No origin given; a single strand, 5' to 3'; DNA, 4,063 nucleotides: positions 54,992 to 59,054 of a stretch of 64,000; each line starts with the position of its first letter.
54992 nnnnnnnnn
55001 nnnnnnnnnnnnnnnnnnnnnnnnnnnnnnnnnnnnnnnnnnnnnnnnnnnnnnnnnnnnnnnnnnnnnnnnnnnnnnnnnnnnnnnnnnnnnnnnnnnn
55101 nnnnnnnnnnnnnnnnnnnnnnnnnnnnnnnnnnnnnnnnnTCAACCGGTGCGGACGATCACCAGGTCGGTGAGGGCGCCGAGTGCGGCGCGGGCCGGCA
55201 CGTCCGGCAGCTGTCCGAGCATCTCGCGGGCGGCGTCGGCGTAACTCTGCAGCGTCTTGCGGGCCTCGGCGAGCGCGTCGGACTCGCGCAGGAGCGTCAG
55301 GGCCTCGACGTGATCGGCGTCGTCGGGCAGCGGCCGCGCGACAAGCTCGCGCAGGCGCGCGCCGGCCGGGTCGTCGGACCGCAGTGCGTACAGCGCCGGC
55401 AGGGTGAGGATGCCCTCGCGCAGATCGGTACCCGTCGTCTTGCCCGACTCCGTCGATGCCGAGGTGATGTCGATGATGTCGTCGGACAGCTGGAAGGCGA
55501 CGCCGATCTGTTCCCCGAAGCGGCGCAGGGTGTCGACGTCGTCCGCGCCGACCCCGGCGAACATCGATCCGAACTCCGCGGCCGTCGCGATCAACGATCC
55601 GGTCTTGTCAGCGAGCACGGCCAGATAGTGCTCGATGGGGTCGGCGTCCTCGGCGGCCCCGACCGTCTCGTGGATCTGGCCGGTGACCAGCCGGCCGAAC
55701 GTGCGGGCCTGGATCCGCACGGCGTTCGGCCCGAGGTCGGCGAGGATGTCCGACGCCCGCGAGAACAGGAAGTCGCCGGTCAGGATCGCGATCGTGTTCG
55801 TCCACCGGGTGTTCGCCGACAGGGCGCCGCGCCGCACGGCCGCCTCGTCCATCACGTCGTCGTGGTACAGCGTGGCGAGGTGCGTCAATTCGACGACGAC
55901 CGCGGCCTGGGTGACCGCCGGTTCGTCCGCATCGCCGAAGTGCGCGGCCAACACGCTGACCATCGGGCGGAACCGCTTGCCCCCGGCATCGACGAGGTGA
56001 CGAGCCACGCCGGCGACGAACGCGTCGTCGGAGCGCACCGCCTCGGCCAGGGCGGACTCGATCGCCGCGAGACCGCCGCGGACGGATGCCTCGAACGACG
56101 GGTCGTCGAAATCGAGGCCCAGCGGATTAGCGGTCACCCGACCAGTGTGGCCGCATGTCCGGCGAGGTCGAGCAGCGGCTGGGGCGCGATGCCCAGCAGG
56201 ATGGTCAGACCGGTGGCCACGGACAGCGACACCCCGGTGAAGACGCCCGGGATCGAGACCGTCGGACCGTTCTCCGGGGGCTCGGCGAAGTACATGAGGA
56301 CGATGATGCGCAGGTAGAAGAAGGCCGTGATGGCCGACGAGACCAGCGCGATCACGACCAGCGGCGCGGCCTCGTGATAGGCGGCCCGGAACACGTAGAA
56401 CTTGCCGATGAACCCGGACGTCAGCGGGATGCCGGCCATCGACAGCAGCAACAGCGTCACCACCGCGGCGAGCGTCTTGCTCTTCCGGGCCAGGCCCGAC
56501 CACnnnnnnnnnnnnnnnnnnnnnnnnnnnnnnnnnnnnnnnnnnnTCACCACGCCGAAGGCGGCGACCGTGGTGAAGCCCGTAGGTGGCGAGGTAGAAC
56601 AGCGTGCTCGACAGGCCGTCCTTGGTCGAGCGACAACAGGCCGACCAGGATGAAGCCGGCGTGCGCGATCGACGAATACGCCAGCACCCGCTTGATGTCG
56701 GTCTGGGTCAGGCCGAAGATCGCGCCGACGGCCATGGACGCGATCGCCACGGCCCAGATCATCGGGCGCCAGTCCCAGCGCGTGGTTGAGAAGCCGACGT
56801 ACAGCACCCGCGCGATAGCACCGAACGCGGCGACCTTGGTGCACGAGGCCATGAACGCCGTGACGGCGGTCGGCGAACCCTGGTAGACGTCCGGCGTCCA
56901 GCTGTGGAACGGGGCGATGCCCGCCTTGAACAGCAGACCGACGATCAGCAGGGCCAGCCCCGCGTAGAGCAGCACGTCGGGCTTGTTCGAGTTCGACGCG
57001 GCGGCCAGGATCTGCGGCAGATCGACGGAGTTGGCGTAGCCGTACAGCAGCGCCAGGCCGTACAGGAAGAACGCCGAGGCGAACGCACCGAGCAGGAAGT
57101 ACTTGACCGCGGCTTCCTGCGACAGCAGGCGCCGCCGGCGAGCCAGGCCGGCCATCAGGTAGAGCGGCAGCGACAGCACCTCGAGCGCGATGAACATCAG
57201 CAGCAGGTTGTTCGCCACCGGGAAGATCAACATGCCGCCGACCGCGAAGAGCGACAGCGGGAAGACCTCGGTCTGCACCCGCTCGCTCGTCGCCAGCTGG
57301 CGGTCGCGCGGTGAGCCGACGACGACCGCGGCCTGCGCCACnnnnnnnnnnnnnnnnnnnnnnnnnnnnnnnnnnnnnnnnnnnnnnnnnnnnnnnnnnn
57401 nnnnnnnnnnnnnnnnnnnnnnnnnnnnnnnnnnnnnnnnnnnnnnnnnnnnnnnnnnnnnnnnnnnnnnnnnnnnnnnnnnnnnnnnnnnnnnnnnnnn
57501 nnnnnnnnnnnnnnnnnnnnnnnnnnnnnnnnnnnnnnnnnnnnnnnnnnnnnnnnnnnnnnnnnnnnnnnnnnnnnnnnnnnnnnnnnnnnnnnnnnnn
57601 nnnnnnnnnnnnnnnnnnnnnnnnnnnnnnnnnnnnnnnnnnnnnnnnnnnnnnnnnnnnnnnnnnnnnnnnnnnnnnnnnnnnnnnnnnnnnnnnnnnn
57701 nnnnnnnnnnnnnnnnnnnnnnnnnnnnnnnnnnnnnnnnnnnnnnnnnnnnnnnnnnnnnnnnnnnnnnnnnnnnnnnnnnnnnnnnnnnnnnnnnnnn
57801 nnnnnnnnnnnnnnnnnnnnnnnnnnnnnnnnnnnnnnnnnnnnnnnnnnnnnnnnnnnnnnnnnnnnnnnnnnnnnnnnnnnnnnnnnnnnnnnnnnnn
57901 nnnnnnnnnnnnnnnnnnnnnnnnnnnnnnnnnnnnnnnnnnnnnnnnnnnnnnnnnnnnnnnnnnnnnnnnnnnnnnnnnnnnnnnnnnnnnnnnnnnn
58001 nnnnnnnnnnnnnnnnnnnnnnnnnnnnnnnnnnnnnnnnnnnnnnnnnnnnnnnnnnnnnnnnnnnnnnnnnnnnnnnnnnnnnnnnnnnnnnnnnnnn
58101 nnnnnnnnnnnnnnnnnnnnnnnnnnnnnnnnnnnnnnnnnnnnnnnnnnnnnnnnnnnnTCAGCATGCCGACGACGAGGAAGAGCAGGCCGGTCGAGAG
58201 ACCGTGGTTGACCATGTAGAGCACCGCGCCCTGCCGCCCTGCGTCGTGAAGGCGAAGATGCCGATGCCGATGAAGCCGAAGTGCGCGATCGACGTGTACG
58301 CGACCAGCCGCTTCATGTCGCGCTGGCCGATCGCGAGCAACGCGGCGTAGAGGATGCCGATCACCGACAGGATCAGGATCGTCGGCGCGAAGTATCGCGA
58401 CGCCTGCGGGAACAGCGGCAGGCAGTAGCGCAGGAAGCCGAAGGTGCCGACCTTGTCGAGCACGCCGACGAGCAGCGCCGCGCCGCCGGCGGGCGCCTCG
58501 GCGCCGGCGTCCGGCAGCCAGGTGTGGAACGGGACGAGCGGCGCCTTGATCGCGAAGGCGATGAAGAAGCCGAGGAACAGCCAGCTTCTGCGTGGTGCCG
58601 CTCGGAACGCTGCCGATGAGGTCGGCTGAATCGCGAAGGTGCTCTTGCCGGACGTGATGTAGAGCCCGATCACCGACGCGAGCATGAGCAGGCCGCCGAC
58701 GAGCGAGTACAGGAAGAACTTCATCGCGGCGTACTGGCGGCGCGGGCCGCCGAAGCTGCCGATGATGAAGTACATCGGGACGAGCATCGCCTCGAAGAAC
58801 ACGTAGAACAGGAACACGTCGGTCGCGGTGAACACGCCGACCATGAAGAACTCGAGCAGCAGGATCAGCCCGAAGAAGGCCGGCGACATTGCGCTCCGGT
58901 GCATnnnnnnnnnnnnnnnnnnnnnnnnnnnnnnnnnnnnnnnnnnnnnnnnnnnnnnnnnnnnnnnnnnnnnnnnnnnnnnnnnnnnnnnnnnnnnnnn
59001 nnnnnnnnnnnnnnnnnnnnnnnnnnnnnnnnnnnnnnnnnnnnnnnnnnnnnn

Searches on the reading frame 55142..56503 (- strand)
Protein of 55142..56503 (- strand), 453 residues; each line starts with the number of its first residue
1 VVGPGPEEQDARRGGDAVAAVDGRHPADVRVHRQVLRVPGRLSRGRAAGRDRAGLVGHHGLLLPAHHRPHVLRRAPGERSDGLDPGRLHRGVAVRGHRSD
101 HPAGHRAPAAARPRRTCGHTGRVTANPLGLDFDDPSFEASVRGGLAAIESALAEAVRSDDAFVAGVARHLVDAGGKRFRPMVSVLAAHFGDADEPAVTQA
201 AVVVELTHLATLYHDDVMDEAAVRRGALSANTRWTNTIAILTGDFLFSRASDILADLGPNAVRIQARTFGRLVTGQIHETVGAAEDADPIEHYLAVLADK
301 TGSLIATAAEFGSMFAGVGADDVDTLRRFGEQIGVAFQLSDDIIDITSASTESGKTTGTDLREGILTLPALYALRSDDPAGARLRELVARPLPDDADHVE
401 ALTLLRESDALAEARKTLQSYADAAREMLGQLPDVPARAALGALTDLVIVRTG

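Call 44: search_protein_families(library=pfam, proteins=[window:55142-56503:-], max_evalue=0.001)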
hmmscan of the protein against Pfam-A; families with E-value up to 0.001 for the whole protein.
window:55142-56503:- (453 aa): 1 family
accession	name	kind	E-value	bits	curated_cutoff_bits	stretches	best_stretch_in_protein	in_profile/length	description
PF00348.22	polyprenyl_synt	-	7.4e-60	202.7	27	1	164-398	5-244/251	Polyprenyl synthetase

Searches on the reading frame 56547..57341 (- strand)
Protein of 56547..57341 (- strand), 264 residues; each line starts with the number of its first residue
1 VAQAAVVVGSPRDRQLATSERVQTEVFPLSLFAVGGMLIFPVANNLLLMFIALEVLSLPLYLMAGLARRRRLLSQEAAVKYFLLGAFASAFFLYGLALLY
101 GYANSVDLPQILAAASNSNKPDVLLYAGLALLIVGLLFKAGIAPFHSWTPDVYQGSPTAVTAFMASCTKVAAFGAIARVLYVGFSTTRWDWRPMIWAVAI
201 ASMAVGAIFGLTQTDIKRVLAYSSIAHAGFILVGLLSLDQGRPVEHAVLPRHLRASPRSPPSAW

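Call 44: search_protein_families(library=pfam, proteins=[window:56547-57341:-], max_evalue=0.001)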
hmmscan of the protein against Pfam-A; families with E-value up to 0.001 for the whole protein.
window:56547-57341:- (264 aa): 1 family
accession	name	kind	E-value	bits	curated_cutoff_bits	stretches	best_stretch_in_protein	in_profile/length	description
PF00361.26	Proton_antipo_M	-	4.7e-53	180.7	21.5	1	43-237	1-192/294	NADH:quinone oxidoreductase/Mrp antiporter, TM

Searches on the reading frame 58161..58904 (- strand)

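Call 44: search_protein_families(library=pfam, proteins=[window:58161-58904:-], max_evalue=0.001)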
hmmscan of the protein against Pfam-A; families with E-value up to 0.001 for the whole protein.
window:58161-58904:- (247 aa): 1 family
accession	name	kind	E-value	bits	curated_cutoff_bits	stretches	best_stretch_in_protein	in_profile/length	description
PF00361.26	Proton_antipo_M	-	2e-48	165.5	21.5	1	27-223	1-197/294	NADH:quinone oxidoreductase/Mrp antiporter, TM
